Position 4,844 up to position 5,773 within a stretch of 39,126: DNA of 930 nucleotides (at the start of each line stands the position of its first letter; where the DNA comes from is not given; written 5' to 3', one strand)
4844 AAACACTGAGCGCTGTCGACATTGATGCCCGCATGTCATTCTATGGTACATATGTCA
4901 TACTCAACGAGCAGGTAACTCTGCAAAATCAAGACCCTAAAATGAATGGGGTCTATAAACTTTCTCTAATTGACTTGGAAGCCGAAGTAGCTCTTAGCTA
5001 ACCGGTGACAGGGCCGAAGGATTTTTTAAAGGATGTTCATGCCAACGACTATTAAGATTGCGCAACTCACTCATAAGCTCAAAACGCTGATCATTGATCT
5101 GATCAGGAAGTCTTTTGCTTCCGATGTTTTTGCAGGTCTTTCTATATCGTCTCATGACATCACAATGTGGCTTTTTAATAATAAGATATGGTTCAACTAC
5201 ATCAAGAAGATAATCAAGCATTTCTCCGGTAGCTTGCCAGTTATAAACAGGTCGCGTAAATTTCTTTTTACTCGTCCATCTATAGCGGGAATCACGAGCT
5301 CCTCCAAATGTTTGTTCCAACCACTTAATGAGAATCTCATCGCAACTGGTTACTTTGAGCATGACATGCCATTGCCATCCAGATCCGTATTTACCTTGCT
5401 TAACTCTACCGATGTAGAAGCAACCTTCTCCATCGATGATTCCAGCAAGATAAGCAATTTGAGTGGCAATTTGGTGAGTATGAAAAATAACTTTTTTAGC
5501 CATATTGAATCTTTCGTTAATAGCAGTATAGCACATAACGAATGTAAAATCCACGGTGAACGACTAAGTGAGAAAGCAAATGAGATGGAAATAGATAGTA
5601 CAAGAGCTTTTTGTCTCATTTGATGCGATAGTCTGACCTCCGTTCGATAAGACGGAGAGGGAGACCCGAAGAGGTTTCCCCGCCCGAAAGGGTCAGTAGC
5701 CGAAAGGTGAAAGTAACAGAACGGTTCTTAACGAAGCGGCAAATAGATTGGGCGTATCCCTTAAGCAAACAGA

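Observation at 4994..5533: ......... homing endonuclease encoded antisense to its host intron, with its own promoter candidate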

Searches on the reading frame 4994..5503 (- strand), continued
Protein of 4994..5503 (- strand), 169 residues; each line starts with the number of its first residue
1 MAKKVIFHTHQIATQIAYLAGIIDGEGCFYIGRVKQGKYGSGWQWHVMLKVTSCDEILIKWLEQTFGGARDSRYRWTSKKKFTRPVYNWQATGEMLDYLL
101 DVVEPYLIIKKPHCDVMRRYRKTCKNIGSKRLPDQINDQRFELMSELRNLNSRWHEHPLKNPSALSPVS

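Call 56: fold_search(model_id=the predicted structure, library=pdb)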
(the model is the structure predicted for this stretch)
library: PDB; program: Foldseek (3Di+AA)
matches with E <= 10: 624; with E <= 0.001: 114
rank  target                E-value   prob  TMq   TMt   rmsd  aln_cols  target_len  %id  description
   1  3ko2_A                3.3e-08  1.00  0.62  0.65   4.4       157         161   21  I-MsoI re-designed for altered DNA cleavage specificity (-7C) (released 2010-05-19)
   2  2fld_B                6.8e-08  1.00  0.64  0.66   3.9       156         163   20  I-MsoI Re-Designed for Altered DNA Cleavage Specificity (released 2006-06-06)
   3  5a74_A                1.2e-07  1.00  0.65  0.70   3.7       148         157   18  Crystal structure of the homing endonuclease I-CvuI in complex with its target (Sro1.3) in the presence of 2 mM Mn (released 2015-09-23)
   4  5a72_B                1.3e-07  1.00  0.65  0.69   3.7       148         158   18  Crystal structure of the homing endonuclease I-CvuI in complex with its target (Sro1.3) in the presence of 2 mM Ca (released 2015-09-23)
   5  2fld_A                2.1e-07  1.00  0.63  0.66   4.1       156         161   20  I-MsoI Re-Designed for Altered DNA Cleavage Specificity (released 2006-06-06)
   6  5a72_A                2.8e-07  1.00  0.65  0.70   3.7       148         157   18  Crystal structure of the homing endonuclease I-CvuI in complex with its target (Sro1.3) in the presence of 2 mM Ca (released 2015-09-23)
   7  5a74_B                2.8e-07  1.00  0.63  0.67   4.4       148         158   18  Crystal structure of the homing endonuclease I-CvuI in complex with its target (Sro1.3) in the presence of 2 mM Mn (released 2015-09-23)
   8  3mip_A                3.6e-07  1.00  0.63  0.66   4.0       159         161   20  I-MsoI re-designed for altered DNA cleavage specificity (-8GCG) (released 2010-05-19)
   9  1bp7_A                3.9e-07  1.00  0.68  0.75   4.2       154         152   16  GROUP I MOBILE INTRON ENDONUCLEASE I-CREI COMPLEXED WITH HOMING SITE DNA (released 1999-01-06)
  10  3mis_A                3.9e-07  1.00  0.67  0.70   3.6       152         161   18  I-MsoI re-designed for altered DNA cleavage specificity (-8G) (released 2010-05-19)
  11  6fb0_B                5.4e-07  1.00  0.65  0.71   4.4       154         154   18  Crystal Structure of a Tailored I-CreI Homing Endonuclease Protein (3115 variant) in complex with its target DNA (Haem (released 2018-07-18)
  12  1m5x_A                6.0e-07  1.00  0.57  0.60   4.8       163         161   20  Crystal structure of the homing endonuclease I-MsoI bound to its DNA substrate (released 2003-06-03)
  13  2i3p_A                6.7e-07  1.00  0.68  0.75   3.9       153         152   18  K28R mutant of Homing Endonuclease I-CreI (released 2006-09-05)
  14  1n3e_A                7.1e-07  1.00  0.67  0.74   4.0       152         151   17  Crystal structure of I-CreI bound to a palindromic DNA sequence I (palindrome of left side of wildtype DNA target sequ (released 2003-06-03)
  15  2xe0_A                7.5e-07  1.00  0.66  0.73   4.2       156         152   13  Molecular basis of engineered meganuclease targeting of the endogenous human RAG1 locus (released 2010-09-29)
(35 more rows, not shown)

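Call 75: find_related_loci(query=A1, collection=metagenome_contigs, flank=1500)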
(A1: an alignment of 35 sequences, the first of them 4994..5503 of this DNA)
Query A1 (169 aa) in metagenome_contigs; peptide patterns used: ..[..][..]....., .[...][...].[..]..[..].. (x = any residue, [..] = any of these).
600 stretches matched a pattern (row limit reached: there are more); 434 encode a relative of the query (tblastn E <= 1e-3); the best 80 are kept; 80 distinct loci.
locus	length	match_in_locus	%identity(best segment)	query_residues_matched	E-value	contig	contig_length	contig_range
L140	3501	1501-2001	77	1-167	1e-88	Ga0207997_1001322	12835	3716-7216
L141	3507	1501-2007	75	1-169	2e-86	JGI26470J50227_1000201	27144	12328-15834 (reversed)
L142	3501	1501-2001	76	1-167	3e-86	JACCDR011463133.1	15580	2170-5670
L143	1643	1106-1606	74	1-167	7e-90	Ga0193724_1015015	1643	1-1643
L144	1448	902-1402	73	1-167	3e-90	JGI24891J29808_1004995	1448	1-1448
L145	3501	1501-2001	74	1-167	2e-84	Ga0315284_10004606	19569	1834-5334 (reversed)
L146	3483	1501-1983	75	1-161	8e-82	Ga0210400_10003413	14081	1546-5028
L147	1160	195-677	74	1-161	2e-87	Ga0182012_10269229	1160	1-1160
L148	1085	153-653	71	1-167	9e-87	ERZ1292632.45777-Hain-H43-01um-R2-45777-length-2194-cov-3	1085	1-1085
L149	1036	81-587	70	1-169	9e-86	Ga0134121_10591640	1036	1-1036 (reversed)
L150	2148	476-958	73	1-161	2e-81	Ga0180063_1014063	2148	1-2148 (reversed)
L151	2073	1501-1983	66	1-161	1e-76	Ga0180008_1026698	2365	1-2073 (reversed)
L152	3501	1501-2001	63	1-167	9e-75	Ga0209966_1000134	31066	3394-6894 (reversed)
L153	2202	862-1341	71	1-160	9e-77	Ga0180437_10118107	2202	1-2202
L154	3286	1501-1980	59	1-160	4e-64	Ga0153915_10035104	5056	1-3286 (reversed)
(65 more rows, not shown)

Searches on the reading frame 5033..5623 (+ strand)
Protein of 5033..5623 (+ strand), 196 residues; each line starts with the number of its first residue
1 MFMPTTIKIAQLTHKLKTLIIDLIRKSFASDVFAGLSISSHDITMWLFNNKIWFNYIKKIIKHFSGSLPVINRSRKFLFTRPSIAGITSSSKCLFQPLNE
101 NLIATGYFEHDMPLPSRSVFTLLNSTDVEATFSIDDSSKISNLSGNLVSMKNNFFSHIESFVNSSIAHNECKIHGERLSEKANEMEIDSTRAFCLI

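Call 73: search_protein_families(library=pfam, proteins=[window:5033-5623:+], max_evalue=0.01)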
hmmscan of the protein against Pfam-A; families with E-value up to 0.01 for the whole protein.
window:5033-5623:+ (196 aa): 0 families
